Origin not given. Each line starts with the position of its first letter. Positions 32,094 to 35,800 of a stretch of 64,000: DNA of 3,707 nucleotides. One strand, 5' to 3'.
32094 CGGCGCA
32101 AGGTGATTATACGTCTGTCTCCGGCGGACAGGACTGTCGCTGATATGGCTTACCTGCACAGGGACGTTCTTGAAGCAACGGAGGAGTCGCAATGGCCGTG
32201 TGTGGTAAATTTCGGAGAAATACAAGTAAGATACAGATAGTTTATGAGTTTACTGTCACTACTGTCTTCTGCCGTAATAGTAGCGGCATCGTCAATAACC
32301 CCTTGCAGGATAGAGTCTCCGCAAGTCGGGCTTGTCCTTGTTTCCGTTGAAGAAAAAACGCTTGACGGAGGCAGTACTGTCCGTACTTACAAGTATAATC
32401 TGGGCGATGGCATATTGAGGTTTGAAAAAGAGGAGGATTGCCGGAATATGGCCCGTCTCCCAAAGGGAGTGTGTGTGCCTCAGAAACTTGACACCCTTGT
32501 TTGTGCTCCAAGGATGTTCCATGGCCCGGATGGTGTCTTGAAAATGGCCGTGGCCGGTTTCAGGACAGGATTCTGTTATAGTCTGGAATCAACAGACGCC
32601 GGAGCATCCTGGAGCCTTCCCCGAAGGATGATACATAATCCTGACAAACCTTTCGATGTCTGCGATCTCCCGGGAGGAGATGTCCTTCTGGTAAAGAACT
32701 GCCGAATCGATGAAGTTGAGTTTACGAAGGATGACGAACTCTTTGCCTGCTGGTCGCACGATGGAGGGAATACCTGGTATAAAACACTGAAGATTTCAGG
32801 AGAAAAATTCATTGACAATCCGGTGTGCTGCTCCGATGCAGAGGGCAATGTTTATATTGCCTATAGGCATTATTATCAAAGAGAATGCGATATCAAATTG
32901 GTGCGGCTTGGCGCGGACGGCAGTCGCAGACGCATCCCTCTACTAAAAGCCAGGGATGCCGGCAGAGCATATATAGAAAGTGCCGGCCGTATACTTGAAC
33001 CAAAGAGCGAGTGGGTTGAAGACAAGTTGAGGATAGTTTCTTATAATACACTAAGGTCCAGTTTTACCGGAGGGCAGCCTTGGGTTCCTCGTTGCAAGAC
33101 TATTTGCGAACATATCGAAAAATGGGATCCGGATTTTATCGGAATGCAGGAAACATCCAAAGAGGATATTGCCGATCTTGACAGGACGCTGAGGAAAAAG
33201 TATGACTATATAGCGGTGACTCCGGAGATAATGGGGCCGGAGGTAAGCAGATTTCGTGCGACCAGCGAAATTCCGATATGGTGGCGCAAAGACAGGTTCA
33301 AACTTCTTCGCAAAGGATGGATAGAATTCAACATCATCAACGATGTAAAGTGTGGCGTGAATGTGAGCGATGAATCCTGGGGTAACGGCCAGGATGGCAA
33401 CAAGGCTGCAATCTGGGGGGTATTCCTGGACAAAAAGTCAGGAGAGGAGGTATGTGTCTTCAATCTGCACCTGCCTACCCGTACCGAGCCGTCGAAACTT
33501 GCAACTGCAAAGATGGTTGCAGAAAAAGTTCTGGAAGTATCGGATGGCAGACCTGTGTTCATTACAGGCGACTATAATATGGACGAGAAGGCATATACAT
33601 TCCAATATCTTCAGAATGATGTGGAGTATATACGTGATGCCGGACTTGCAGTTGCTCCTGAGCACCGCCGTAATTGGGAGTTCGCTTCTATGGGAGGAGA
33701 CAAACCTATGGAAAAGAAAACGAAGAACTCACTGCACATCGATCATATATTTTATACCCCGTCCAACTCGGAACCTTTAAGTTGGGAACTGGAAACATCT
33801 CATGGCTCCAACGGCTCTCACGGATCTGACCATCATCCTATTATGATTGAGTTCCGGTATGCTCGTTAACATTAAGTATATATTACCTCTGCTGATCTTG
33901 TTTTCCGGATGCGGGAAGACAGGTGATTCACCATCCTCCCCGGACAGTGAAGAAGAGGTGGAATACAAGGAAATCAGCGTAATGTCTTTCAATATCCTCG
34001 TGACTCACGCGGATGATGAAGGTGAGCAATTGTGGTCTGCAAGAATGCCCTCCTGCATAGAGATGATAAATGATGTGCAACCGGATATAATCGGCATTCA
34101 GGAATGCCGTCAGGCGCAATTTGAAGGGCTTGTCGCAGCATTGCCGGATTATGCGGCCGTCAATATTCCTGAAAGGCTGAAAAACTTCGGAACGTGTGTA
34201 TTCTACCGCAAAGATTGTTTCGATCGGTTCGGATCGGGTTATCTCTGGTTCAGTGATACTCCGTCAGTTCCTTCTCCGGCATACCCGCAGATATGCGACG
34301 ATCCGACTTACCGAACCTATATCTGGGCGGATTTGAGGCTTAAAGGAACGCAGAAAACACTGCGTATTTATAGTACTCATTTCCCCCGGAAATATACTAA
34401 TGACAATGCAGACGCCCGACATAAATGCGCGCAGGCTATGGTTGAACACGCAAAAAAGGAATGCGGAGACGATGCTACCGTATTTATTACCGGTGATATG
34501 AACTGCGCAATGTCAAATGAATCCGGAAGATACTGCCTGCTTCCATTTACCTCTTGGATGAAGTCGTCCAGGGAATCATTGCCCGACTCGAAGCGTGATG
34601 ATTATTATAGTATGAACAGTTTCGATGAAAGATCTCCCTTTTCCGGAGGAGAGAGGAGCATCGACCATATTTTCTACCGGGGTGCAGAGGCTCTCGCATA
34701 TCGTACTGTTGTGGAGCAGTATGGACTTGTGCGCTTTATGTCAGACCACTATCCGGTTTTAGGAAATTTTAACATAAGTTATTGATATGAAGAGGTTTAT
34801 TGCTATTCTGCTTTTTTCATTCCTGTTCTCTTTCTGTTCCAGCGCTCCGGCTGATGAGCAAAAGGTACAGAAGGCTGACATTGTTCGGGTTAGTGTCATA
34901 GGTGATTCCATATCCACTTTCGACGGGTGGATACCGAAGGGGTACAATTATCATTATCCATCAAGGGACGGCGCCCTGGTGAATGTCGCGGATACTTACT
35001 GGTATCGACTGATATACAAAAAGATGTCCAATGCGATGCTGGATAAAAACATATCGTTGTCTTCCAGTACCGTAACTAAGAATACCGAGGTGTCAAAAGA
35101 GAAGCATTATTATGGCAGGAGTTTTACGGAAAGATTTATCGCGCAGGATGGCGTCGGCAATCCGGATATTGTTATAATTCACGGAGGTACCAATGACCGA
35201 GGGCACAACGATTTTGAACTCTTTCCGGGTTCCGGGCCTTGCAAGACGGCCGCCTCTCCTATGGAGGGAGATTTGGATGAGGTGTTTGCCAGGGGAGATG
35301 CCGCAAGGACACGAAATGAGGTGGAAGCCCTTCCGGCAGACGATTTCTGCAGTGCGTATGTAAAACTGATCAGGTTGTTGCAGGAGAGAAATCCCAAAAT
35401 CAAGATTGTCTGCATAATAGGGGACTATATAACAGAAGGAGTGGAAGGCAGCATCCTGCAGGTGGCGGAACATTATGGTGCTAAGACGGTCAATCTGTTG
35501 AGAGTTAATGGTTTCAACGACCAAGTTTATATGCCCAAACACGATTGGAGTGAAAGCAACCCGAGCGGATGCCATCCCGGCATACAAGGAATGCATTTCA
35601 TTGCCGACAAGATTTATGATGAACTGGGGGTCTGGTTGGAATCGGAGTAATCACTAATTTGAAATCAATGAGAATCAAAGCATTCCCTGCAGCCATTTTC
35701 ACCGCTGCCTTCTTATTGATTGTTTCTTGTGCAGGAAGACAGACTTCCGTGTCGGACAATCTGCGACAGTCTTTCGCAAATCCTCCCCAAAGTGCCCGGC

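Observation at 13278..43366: A 30-kb ECF-sigma/SusCD locus dominated by phosphoesterases: candidate utilisation system for a phosphodiester-linked or phosphorylated glycopolymer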

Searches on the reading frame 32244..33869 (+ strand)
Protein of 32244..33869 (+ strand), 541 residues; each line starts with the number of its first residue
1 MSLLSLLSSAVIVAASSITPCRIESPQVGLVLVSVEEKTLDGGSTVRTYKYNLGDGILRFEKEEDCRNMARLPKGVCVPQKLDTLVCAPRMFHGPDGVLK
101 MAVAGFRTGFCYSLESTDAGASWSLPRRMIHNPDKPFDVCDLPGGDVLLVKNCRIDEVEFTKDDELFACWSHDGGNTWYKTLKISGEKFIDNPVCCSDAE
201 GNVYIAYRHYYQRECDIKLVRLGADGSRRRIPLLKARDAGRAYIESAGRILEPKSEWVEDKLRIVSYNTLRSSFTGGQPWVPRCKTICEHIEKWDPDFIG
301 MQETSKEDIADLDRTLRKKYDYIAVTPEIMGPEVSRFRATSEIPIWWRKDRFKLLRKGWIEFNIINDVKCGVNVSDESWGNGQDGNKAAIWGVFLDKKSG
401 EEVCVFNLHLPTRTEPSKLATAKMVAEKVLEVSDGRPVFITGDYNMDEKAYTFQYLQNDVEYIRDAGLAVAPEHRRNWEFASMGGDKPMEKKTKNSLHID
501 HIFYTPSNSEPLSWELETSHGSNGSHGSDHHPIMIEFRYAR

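Call 4: search_protein_families(library=pfam, proteins=[window:32244-33869:+], max_evalue=0.01)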
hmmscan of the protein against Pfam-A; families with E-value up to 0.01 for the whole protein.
window:32244-33869:+ (541 aa): 3 families
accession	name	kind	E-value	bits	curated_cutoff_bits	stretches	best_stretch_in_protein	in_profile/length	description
PF03372.29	Exo_endo_phos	-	1e-08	35.6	24.5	1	267-530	3-225/225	Endonuclease/Exonuclease/phosphatase family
PF13088.12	BNR_2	-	4.9e-08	33.1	31.4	1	86-188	162-258/277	BNR repeat-like domain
PF22669.2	Exo_endo_phos2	-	0.002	18.2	27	0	366-446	102-179/288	Endonuclease/Exonuclease/phosphatase family 2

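Call 6: search_protein_families(library=ncbifam, proteins=[window:32244-33869:+], max_evalue=0.01)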
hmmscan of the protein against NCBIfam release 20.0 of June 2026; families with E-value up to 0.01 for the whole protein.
window:32244-33869:+ (541 aa): 2 families
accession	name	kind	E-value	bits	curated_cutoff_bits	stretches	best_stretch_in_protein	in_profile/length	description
NF003842.0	PRK05421.1-4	equivalog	0.00071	19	144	1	486-540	211-258/259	endonuclease/exonuclease/phosphatase family protein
TIGR00633.1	xth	equivalog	0.0022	17.5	99.05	0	493-537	214-254/255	exodeoxyribonuclease III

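Call 16: search_solved_structures(query=window:32244-33869:+, max_evalue=0.01)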
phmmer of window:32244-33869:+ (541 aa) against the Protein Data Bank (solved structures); distinct sequences matched with E-value up to 0.01: 3.
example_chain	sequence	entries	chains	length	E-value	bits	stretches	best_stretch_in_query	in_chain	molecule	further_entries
3mpr_A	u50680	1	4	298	3.5e-12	48.9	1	262-507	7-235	Putative endonuclease/exonuclease/phosphatase family protein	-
4c1r_A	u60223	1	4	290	5e-12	48.3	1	263-507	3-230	MANNOSYL-6-PHOSPHATASE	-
3g6s_A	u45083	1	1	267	1.8e-10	43.2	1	279-473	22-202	Putative endonuclease/exonuclease/phosphatase family protein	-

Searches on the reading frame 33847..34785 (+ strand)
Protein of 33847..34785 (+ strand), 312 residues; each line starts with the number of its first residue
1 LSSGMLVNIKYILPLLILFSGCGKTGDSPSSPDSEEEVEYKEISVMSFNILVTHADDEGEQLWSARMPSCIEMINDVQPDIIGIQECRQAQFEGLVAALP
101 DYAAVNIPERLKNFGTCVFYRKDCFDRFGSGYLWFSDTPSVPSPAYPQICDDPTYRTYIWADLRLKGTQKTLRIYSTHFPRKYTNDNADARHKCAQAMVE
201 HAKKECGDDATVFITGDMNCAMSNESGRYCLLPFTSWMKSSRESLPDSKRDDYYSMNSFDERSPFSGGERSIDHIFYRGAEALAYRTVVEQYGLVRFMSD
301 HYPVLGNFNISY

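Call 4: search_protein_families(library=pfam, proteins=[window:33847-34785:+], max_evalue=0.01)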
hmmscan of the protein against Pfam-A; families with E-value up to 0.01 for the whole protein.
window:33847-34785:+ (312 aa): 2 families
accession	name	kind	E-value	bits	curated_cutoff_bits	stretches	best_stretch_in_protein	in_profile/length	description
PF03372.29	Exo_endo_phos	-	2.6e-11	44.1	24.5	1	46-301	1-225/225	Endonuclease/Exonuclease/phosphatase family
PF22669.2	Exo_endo_phos2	-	5.7e-05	23.2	27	0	163-223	122-182/288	Endonuclease/Exonuclease/phosphatase family 2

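Call 6: search_protein_families(library=ncbifam, proteins=[window:33847-34785:+], max_evalue=0.01)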
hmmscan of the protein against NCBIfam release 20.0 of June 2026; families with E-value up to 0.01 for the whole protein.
window:33847-34785:+ (312 aa): 4 families
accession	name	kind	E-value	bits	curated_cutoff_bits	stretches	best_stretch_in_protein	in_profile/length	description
TIGR00633.1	xth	equivalog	4.2e-07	29.7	99.05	1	66-223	14-155/255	exodeoxyribonuclease III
TIGR00195.1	exoDNase_III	equivalog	5.2e-05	23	182.55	0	170-223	97-152/254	exodeoxyribonuclease III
NF003842.0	PRK05421.1-4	equivalog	0.0002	20.8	144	0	269-310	221-257/259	endonuclease/exonuclease/phosphatase family protein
NF008733.0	PRK11756.1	equivalog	0.00087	18.6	280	1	66-244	14-179/269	exodeoxyribonuclease III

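Call 15: search_solved_structures(query=window:33847-34785:+, max_evalue=0.01)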
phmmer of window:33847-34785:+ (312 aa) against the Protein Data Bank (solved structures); distinct sequences matched with E-value up to 0.01: 4.
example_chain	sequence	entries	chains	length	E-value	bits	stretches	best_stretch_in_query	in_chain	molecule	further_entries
3mpr_A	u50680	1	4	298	1.3e-15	60.7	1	43-296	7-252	Putative endonuclease/exonuclease/phosphatase family protein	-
4c1r_A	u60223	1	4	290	1.9e-15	60.1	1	43-296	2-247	MANNOSYL-6-PHOSPHATASE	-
3g6s_A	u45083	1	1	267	2.5e-14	56.5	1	47-307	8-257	Putative endonuclease/exonuclease/phosphatase family protein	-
3l1w_A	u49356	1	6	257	2.1e-05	27.2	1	45-304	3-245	Uncharacterized protein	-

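Call 94: search_solved_structures(query=window:33859-34785:+, max_evalue=1e-10, show_alignments=2)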
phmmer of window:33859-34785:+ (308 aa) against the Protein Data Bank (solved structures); distinct sequences matched with E-value up to 1e-10: 3.
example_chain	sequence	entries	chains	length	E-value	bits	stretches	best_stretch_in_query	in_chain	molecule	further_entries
3mpr_A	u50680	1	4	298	1.3e-15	60.8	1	39-292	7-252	Putative endonuclease/exonuclease/phosphatase family protein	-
4c1r_A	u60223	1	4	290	1.9e-15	60.2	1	39-292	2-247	MANNOSYL-6-PHOSPHATASE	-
3g6s_A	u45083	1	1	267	2.5e-14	56.5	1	43-303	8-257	Putative endonuclease/exonuclease/phosphatase family protein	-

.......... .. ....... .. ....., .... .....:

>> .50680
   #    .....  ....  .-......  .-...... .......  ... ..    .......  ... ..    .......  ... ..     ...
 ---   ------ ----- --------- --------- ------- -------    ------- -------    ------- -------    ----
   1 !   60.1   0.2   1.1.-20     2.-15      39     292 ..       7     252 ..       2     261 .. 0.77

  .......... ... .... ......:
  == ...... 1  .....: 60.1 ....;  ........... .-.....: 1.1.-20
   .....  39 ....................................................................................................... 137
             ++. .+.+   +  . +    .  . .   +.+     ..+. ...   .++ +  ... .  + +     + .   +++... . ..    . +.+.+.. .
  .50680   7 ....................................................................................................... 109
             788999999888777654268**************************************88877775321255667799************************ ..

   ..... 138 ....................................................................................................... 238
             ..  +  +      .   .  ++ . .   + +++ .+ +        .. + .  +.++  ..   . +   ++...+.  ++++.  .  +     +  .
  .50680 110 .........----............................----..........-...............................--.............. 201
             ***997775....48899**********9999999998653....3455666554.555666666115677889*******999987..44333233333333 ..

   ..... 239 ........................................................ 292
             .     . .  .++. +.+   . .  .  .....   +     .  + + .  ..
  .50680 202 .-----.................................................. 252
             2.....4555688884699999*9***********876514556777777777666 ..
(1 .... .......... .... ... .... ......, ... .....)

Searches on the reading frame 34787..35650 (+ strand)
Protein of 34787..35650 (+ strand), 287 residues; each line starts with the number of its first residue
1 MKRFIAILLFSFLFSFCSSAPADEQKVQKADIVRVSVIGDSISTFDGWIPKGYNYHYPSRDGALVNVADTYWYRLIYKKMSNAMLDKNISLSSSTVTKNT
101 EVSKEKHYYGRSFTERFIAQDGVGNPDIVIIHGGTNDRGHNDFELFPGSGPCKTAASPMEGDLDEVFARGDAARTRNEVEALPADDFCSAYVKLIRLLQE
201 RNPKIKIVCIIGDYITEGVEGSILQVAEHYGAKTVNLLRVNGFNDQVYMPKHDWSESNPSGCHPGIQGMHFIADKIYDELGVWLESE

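Call 4: search_protein_families(library=pfam, proteins=[window:34787-35650:+], max_evalue=0.01)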
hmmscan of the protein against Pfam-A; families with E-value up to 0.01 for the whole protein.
window:34787-35650:+ (287 aa): 3 families
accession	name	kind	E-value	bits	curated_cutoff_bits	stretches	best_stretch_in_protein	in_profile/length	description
PF16255.11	Lipase_GDSL_lke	-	8.5e-11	42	29.2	1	35-138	3-105/203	GDSL-like Lipase/Acylhydrolase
PF13472.12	Lipase_GDSL_2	-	7.2e-08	33.6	32.9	1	38-268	2-175/178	GDSL-like Lipase/Acylhydrolase family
PF00657.28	Lipase_GDSL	-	0.00029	21.5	23.6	1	37-276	3-208/208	GDSL-like Lipase/Acylhydrolase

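Call 6: search_protein_families(library=ncbifam, proteins=[window:34787-35650:+], max_evalue=0.01)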
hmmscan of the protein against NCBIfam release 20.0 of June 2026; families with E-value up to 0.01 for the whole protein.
window:34787-35650:+ (287 aa): 0 families

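Call 69: search_solved_structures(query=window:34787-35650:+, max_evalue=0.1)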
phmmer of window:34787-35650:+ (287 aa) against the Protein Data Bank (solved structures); distinct sequences matched with E-value up to 0.1: 2.
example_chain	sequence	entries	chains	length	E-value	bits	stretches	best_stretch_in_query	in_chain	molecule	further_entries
4m8k_A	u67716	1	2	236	1.9e-13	53.4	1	34-138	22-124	hypothetical protein, GDSL-like Lipase/Acylhydrolase family protein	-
4nrd_A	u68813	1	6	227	1.6e-10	43.8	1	31-137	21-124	Uncharacterized protein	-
